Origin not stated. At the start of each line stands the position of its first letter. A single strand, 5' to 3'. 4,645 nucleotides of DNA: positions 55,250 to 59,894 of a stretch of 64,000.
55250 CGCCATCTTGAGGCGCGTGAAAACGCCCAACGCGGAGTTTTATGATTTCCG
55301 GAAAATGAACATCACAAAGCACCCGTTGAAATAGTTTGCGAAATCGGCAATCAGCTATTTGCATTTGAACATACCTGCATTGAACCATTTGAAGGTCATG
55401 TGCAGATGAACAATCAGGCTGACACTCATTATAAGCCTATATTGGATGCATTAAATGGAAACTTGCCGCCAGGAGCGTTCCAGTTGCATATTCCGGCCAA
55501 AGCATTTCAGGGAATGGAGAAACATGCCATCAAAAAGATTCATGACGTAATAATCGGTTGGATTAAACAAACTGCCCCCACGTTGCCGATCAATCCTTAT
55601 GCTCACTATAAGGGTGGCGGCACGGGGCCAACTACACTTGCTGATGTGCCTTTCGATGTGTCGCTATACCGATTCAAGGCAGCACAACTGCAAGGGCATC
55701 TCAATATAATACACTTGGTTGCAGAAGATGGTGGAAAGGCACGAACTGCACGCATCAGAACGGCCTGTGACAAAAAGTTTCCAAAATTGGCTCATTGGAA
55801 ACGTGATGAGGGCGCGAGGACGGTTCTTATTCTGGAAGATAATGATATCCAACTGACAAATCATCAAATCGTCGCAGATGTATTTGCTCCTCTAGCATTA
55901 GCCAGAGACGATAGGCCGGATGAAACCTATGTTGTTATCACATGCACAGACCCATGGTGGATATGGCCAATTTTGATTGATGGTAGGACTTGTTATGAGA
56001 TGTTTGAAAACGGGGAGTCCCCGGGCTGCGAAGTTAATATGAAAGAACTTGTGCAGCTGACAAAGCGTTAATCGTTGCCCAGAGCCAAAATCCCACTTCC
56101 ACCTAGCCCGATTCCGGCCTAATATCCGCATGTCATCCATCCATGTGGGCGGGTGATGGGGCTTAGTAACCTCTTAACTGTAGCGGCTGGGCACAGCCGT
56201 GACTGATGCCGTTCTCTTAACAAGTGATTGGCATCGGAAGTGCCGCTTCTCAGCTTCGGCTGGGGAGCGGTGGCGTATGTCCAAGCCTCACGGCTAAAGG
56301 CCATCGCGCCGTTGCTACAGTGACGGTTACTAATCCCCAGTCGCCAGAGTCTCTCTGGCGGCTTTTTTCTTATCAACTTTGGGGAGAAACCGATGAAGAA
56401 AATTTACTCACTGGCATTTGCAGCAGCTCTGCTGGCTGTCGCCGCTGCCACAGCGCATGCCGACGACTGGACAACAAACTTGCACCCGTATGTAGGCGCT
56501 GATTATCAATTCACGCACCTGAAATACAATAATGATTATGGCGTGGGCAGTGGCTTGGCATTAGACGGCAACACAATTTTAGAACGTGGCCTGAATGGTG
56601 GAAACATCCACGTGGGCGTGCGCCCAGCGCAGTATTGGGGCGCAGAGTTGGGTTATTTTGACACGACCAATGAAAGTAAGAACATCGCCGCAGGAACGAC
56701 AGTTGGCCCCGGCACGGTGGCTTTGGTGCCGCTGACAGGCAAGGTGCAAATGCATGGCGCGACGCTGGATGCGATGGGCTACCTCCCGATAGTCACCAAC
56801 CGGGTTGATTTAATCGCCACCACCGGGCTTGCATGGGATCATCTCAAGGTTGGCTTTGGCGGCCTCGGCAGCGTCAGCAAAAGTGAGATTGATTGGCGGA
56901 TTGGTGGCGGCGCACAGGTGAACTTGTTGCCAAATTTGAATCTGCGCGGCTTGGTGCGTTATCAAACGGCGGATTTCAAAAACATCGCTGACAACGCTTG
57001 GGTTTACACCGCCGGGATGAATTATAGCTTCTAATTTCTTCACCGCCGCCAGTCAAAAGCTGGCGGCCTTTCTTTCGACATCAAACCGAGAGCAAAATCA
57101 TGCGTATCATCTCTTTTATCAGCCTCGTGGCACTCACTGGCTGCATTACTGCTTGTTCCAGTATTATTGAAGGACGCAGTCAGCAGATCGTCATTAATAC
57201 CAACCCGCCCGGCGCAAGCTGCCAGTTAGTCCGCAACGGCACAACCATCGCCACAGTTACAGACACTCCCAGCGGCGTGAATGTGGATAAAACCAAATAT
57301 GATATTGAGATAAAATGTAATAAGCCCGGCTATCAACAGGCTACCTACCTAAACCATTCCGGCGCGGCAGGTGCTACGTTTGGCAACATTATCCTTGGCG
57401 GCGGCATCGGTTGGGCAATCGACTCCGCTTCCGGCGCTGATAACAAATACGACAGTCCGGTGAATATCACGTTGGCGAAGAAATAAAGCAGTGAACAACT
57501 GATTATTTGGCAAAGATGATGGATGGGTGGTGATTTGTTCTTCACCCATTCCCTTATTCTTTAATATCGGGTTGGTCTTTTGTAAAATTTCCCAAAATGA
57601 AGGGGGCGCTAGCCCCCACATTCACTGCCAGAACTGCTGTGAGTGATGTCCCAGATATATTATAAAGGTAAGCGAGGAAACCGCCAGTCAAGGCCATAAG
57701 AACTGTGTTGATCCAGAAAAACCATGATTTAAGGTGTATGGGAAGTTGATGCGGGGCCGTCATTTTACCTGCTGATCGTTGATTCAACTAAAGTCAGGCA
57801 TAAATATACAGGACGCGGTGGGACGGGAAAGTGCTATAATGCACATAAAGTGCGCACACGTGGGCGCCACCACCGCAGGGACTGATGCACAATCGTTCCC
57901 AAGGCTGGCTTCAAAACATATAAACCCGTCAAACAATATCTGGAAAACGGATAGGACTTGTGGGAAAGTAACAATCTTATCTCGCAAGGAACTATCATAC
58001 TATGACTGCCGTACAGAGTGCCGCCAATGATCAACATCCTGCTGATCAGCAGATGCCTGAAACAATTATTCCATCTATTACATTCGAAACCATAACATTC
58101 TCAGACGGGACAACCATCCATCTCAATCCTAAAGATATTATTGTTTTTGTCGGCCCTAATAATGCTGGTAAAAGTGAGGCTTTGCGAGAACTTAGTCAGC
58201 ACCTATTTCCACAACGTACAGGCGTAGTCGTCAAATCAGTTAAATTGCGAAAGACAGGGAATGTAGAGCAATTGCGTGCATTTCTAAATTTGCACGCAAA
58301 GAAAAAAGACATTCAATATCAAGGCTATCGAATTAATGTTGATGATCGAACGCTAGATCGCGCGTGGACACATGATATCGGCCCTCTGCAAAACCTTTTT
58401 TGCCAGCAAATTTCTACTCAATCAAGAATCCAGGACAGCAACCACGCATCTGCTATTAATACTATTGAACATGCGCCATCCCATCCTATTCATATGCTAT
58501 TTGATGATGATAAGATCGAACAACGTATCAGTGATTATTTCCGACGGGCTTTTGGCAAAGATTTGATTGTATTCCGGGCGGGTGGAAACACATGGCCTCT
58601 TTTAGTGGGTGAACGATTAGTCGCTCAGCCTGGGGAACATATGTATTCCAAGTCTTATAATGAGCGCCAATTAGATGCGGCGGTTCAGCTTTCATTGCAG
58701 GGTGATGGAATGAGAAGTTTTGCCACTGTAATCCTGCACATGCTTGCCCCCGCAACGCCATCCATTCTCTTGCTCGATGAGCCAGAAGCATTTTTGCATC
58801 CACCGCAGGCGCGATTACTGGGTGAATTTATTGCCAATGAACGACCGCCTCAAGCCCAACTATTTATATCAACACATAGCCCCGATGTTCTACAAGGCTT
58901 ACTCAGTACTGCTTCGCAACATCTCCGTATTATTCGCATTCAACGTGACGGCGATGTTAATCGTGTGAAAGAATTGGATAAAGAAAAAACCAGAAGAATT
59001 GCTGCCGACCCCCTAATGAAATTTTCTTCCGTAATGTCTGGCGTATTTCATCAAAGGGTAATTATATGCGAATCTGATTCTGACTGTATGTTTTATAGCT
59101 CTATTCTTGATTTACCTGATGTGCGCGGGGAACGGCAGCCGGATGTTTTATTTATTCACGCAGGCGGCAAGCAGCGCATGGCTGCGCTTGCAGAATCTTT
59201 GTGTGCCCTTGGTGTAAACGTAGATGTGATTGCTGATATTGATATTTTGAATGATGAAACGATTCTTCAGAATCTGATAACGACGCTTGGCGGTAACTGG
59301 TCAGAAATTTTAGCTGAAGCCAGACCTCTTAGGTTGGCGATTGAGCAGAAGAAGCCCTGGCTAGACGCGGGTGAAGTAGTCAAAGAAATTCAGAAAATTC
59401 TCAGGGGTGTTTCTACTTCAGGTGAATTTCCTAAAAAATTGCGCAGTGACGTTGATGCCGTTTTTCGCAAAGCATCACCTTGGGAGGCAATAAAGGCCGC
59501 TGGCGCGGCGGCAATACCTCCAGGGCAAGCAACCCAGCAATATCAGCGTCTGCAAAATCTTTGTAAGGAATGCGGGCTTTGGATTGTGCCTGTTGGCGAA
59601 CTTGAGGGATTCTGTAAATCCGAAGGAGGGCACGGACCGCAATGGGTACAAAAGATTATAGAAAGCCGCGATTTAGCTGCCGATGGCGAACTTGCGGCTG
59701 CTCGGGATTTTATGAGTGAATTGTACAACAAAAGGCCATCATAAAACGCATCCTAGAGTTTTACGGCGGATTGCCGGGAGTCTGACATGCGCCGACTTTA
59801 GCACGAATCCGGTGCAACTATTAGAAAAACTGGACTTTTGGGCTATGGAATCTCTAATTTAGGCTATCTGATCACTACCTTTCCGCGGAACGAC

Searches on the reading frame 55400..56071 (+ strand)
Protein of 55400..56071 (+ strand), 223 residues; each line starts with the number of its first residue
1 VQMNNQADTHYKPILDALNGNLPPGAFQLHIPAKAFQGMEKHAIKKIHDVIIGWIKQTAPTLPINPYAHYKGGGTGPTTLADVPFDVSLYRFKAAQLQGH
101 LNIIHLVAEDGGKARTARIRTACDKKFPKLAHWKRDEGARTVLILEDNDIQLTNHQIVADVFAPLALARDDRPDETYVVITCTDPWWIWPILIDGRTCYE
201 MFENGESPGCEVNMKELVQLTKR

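Call 3: search_protein_families(library=pfam, proteins=[window:55400-56071:+], max_evalue=1)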
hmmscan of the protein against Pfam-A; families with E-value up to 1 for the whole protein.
window:55400-56071:+ (223 aa): 0 families

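Call 4: search_protein_families(library=padloc, proteins=[window:55400-56071:+], max_evalue=1)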
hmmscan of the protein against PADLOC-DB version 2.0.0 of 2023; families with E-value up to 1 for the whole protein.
window:55400-56071:+ (223 aa): 0 families

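Call 5: search_protein_families(library=ncbifam, proteins=[window:55400-56071:+], max_evalue=1)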
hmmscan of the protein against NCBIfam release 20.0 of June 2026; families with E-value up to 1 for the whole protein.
window:55400-56071:+ (223 aa): 0 families

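Call 6: search_protein_families(library=phrogs, proteins=[window:55400-56071:+], max_evalue=1)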
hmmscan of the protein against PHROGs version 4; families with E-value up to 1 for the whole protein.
window:55400-56071:+ (223 aa): 0 families

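Call 44: list_cluster_members(proteins=[P0001, P0121, window:55400-56071:+])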
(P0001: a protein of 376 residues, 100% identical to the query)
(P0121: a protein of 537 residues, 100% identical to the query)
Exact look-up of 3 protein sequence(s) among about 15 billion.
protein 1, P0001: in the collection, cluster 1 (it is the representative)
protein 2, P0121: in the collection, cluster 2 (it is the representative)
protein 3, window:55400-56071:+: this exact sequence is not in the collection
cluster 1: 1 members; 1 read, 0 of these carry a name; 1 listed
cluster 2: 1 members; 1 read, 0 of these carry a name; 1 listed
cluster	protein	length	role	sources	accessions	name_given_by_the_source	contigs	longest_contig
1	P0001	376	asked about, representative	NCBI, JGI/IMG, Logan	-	-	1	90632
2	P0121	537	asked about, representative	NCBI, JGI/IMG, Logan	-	-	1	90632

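Call 115: search_dna_similar(query=window:55400-56071:+, collection=plasmids, mode=protein, max_rows=8, max_evalue=0.001)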
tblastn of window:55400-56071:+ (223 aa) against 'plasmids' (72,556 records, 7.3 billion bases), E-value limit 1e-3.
Records with a match: 2; places in all: 2; records where one place covers at least 80% of the query: 2.
Best place of each record, by identity: <60% 2.
By first word of the organism name: Sphingobium 1; Bradyrhizobium 1.
By predicted mobility (MOB-suite, as given by PLSDB): conjugative 2.
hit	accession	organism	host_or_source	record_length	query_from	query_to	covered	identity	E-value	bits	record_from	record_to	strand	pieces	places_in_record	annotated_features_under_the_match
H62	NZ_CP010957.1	Sphingobium sp. YBL2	cell culture,soil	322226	18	221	91%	29.4%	4e-14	78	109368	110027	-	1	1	hypothetical protein | ATP-binding protein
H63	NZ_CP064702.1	Bradyrhizobium sp. 172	Acmispon strigosus,cell culture,root ...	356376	8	208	90%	29.7%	4e-16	84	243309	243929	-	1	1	hypothetical protein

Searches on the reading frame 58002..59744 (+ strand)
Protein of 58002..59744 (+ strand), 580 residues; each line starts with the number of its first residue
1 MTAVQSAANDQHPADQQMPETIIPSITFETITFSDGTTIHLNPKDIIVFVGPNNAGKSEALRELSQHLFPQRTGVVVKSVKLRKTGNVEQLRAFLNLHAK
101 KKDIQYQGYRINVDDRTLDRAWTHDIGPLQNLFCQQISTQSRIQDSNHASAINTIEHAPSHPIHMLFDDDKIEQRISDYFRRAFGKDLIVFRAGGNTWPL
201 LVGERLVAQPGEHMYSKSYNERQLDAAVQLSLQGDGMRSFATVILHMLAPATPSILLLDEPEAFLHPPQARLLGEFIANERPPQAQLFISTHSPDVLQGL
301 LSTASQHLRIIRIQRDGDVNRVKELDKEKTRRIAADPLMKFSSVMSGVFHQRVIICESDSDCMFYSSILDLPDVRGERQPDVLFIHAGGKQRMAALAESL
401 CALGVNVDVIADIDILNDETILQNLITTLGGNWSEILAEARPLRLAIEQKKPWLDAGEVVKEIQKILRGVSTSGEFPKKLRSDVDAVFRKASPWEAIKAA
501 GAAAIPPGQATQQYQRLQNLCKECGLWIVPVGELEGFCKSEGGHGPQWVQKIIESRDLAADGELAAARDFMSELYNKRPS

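Call 3: search_protein_families(library=pfam, proteins=[window:58002-59744:+], max_evalue=1)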
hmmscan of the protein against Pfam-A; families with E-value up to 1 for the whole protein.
window:58002-59744:+ (580 aa): 11 families
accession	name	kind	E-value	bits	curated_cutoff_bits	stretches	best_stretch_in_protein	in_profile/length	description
PF13304.12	AAA_21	-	1.8e-20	74.7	27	1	162-296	203-302/304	AAA domain, putative AbiEii toxin, Type IV TA system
PF13175.12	AAA_15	-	3.1e-12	47.2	32.1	2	91-296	183-373/374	AAA ATPase domain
PF20469.4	OLD-like_TOPRIM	-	0.00011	23.1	23.2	1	349-414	2-67/67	Overcoming lysogenization defect protein-like, TOPRIM domain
PF00005.33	ABC_tran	-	0.00043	21.3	25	1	38-93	5-59/137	ABC transporter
PF11398.14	DUF2813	-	0.0064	16.3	21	1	250-334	281-362/372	Protein of unknown function (DUF2813)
PF13514.12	AAA_27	-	0.0069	16.4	22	1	38-69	18-51/206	AAA domain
PF02463.25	SMC_N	-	0.015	15.2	40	1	248-299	154-204/220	RecF/RecN/SMC N terminal domain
PF13555.12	AAA_29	-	0.08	13.1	27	1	32-61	11-39/61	P-loop containing region of AAA domain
PF13401.12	AAA_22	-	0.084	13.6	27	1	44-96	5-55/130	AAA domain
PF13476.12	AAA_23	-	0.16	13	27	1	33-134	10-87/201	AAA domain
PF03215.21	Rad17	-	0.24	11.7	23.8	1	40-96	41-94/186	Rad17 P-loop domain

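Call 4: search_protein_families(library=padloc, proteins=[window:58002-59744:+], max_evalue=1)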
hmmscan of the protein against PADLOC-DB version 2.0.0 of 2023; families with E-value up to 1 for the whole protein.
window:58002-59744:+ (580 aa): 130 families (the best 25 are shown)
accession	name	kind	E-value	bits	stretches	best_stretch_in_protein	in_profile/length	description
PDLC02980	AriA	-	5e-22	77.2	2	179-297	220-303/304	-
PDLC02358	Old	-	6.6e-22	76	2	249-441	281-461/578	Old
PDLC03878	NsnB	-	3.3e-17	61.3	1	41-351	18-334/345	-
PDLC04168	GajA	-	2e-15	54.5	1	227-426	251-443/570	-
PDLC02981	AriAB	-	2.1e-14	51.1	2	254-415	332-496/694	-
PDLC04608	PDC-M38A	-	3.1e-13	48.2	2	224-328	243-352/367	-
PDLC02915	ATPase-Toprim_I-B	-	7.3e-13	46.2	2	253-330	256-331/623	-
PDLC02979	AriA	-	1.1e-12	46.4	2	226-296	293-372/373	-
PDLC00075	GajA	-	3e-12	43.9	1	225-415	241-420/536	AAA ATPase domain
PDLC02336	AbiLi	-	2.1e-11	42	1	222-318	218-317/340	AbiLi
PDLC04175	HEC-01A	-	2.8e-11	41.1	2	219-329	235-339/363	-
PDLC00303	PtuA1|PtuA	-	4.9e-11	40.3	2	236-327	219-307/386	AAA ATPase domain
PDLC04180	HEC-01A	-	1.9e-10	38.5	1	234-325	256-349/382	-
PDLC04178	HEC-01A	-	2e-10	38.3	1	251-341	286-371/399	-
PDLC00078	GajA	-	2.4e-10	37.7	2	232-371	296-433/580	AAA ATPase domain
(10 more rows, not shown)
